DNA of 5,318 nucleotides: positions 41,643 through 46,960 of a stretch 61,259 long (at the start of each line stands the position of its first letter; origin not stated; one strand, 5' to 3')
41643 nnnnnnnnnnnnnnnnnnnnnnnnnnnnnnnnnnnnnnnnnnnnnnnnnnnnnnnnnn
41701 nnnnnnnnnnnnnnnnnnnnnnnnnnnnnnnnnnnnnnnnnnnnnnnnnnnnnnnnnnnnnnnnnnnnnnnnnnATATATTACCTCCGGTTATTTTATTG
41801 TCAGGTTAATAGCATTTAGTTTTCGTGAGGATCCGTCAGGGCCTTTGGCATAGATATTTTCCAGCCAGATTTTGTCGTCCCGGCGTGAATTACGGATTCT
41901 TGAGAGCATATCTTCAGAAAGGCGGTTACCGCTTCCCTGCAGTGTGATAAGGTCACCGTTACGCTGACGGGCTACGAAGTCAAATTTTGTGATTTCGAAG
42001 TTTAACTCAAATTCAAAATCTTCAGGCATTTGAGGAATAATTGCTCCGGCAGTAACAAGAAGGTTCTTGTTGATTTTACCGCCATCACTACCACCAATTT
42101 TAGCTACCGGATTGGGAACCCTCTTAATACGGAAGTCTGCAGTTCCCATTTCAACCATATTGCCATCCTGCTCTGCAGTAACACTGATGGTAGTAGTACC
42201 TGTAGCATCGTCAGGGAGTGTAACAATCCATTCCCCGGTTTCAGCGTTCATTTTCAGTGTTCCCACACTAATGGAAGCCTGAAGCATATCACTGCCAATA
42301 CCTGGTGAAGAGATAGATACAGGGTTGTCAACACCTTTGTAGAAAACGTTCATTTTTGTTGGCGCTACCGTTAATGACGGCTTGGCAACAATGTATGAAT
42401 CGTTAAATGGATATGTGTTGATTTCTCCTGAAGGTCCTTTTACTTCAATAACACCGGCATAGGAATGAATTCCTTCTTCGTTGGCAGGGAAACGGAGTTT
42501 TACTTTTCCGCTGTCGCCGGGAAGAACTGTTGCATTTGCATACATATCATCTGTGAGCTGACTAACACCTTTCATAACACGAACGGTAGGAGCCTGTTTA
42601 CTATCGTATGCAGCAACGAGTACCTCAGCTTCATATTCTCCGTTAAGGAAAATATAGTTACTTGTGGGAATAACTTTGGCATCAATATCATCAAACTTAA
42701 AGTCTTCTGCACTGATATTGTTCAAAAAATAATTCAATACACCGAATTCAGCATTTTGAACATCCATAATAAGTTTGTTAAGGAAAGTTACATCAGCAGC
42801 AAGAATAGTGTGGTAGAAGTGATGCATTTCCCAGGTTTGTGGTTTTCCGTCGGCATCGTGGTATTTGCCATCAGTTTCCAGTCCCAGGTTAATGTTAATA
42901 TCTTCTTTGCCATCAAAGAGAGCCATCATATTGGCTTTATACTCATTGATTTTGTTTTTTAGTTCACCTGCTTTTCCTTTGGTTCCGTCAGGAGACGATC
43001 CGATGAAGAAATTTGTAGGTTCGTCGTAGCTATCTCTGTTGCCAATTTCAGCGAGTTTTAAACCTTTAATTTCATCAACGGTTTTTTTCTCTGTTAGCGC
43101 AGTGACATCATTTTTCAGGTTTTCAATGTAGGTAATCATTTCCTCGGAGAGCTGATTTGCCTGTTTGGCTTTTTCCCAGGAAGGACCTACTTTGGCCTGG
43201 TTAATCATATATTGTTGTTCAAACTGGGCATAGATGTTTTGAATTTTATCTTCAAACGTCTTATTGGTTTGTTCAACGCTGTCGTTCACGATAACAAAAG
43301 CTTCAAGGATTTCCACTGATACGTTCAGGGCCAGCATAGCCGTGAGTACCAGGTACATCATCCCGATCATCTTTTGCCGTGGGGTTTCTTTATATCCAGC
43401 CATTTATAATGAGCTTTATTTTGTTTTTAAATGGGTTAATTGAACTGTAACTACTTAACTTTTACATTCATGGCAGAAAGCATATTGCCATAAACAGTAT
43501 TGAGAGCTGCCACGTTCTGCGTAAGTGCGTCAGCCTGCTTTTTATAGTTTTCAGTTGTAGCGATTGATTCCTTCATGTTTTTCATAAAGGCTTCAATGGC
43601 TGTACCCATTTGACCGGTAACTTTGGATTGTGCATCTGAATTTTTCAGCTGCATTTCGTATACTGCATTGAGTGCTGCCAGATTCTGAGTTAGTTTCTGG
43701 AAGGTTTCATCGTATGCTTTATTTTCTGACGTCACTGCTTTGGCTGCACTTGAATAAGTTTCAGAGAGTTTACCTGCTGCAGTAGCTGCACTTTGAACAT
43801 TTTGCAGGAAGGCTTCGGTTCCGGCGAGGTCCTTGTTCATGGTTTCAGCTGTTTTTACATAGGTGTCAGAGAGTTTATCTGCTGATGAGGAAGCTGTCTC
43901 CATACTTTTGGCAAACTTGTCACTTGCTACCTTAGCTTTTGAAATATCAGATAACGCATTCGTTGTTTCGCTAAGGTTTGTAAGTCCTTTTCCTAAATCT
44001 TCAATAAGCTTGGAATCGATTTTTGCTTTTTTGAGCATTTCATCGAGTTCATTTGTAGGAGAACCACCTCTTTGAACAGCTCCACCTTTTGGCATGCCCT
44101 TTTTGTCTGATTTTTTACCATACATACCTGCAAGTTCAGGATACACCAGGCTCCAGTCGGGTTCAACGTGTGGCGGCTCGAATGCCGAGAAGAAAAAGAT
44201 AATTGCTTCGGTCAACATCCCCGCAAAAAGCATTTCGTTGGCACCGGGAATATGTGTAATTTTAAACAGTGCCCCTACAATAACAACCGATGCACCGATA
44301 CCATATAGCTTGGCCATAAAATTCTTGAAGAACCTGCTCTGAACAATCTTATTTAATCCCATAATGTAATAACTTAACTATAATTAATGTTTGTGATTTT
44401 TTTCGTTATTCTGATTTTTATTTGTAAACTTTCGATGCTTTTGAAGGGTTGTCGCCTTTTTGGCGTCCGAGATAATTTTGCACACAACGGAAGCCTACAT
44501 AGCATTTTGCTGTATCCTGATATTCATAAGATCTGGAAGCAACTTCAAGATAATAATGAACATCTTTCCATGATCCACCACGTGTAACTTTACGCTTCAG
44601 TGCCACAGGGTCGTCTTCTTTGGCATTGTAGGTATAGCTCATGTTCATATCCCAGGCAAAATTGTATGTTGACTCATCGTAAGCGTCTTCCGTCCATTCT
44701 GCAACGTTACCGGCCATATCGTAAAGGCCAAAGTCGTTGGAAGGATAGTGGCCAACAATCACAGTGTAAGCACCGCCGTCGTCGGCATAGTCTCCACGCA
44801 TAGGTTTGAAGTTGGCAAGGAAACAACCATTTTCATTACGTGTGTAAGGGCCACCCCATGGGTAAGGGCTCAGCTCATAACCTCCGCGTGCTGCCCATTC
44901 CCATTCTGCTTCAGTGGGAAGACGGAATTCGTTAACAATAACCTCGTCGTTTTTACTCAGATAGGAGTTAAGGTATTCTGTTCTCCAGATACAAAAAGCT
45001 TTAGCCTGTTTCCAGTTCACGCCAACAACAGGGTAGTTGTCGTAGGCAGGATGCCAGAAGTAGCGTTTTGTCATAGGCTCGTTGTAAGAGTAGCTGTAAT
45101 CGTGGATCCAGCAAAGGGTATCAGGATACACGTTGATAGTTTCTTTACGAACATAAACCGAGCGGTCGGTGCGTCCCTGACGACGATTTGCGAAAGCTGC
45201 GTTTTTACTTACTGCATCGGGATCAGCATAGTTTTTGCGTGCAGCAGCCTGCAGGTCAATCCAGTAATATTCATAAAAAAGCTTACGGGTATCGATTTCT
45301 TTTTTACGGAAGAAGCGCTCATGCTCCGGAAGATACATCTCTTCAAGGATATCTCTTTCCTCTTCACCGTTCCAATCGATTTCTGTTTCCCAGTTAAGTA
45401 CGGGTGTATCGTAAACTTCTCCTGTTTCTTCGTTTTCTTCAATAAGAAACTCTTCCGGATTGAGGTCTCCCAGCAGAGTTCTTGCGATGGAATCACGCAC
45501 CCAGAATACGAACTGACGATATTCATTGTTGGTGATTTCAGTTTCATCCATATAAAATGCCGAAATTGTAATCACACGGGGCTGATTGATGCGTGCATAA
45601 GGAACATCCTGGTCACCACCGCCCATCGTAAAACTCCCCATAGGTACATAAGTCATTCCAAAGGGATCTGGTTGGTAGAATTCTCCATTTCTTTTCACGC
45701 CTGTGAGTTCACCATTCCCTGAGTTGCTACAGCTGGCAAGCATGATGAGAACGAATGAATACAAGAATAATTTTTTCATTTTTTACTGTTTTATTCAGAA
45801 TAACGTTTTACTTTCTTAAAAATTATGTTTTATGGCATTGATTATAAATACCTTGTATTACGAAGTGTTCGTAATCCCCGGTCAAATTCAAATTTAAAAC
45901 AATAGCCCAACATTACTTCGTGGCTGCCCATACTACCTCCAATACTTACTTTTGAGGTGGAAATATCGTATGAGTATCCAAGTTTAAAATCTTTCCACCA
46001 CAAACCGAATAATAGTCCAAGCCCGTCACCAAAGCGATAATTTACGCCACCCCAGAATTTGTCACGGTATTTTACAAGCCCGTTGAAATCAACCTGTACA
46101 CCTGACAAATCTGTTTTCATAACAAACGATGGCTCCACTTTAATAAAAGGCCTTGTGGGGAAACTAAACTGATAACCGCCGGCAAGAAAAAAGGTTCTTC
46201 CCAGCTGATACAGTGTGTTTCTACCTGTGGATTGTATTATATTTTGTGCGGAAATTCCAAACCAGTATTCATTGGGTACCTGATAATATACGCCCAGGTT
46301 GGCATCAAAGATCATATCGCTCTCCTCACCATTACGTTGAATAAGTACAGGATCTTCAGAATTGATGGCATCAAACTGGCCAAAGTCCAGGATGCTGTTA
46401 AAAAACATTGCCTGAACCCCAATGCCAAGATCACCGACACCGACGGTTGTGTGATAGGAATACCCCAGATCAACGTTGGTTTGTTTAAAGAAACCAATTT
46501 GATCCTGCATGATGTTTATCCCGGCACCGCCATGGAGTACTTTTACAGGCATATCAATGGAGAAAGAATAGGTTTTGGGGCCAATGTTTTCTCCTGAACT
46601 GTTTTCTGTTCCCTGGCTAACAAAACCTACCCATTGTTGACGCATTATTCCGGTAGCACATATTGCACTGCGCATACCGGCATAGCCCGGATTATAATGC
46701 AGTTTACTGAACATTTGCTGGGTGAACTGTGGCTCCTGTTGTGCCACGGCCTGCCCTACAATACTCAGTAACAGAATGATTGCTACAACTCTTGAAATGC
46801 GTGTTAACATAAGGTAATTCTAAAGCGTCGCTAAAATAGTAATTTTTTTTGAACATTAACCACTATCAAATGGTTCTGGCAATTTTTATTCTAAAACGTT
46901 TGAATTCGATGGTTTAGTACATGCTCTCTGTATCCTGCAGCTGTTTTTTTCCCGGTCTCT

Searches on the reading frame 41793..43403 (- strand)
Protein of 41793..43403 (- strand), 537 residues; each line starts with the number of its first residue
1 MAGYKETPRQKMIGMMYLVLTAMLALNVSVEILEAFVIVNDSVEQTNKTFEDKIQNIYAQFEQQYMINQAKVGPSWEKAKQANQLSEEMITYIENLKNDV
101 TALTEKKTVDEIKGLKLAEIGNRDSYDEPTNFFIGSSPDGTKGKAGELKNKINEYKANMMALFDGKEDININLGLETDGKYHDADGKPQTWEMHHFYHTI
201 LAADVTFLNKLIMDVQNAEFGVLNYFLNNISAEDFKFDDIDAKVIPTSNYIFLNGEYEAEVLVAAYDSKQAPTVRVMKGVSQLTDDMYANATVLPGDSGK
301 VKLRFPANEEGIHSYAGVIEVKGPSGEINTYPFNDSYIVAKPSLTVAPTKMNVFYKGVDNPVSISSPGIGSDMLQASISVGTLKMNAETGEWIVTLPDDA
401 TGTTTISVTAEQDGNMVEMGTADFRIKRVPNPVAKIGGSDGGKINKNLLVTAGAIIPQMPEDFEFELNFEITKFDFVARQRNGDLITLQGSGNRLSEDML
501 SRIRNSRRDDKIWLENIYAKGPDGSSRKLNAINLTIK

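Call 60: find_encoding_contigs(protein=window:41793-43403:-, flank=10000, max_places=1)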
Protein window:41793-43403:- (537 aa): 6 contigs read that carry it; 1 place shown.
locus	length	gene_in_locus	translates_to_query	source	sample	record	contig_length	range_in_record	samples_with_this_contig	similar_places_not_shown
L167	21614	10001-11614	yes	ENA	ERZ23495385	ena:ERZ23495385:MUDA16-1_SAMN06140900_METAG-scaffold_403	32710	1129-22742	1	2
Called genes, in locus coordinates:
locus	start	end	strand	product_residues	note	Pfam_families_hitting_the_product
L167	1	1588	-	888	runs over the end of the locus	PF00515:TPR_1 (faint), PF07719:TPR_2 (faint), PF13174:TPR_6 (faint), PF13181:TPR_8 (faint), PF13428:TPR_14 (faint), PF13432:TPR_16 (faint), PF14559:TPR_19 (faint), PF13176:TPR_7 (faint), +2 more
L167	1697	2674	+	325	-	PF01551:Peptidase_M23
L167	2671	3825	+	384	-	PF02670:DXP_reductoisom, PF08436:DXP_redisom_C, PF13288:DXPR_C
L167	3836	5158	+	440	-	PF02163:Peptidase_M50, PF00595:PDZ (faint), PF13180:PDZ_2 (faint), PF17820:PDZ_6 (faint)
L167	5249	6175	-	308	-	PF02588:YitT_membrane, PF19700:DUF6198 (faint), PF10035:DUF2179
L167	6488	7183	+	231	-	-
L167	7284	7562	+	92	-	PF11751:PorP_SprF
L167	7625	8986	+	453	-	PF03781:FGE-sulfatase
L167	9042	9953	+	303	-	PF22827:GldL_N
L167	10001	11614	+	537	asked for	PF12081:GldM_1st, PF21601:GldM_2nd, PF21602:GldM_3rd, PF12080:GldM_4th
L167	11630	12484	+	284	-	PF19841:GldN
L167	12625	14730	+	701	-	PF17191:RecG_wedge, PF00270:DEAD, PF04851:ResIII, PF22590:Cas3-like_C_2 (faint), PF00271:Helicase_C, PF19833:RecG_dom3_C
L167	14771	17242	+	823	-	PF01588:tRNA_bind, PF03483:B3_4, PF03484:B5, PF17759:tRNA_synthFbeta, PF03147:FDX-ACB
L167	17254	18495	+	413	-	PF00158:Sigma54_activat, PF14532:Sigma54_activ_2, PF25601:AAA_lid_14, PF02954:HTH_8, PF18024:HTH_50 (weak)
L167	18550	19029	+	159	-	PF04390:LptE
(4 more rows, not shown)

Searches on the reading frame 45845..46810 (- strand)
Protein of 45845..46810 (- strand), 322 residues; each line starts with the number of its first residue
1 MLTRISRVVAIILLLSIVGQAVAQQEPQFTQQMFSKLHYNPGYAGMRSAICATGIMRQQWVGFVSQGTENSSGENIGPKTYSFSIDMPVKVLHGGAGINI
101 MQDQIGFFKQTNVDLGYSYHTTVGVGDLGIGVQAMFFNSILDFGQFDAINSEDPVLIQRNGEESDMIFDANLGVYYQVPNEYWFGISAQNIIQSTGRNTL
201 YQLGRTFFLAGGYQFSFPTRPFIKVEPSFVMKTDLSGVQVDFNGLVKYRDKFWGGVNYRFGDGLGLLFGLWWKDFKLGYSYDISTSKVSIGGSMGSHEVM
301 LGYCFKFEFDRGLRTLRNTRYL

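Call 62: search_protein_families(library=pfam, proteins=[window:45845-46810:-], max_evalue=0.00001)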
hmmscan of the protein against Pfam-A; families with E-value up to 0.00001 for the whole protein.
window:45845-46810:- (322 aa): 1 family
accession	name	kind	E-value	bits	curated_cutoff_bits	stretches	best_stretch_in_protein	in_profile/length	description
PF11751.14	PorP_SprF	-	5.5e-58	197.1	22.3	1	22-303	2-273/273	Type IX secretion system membrane protein PorP/SprF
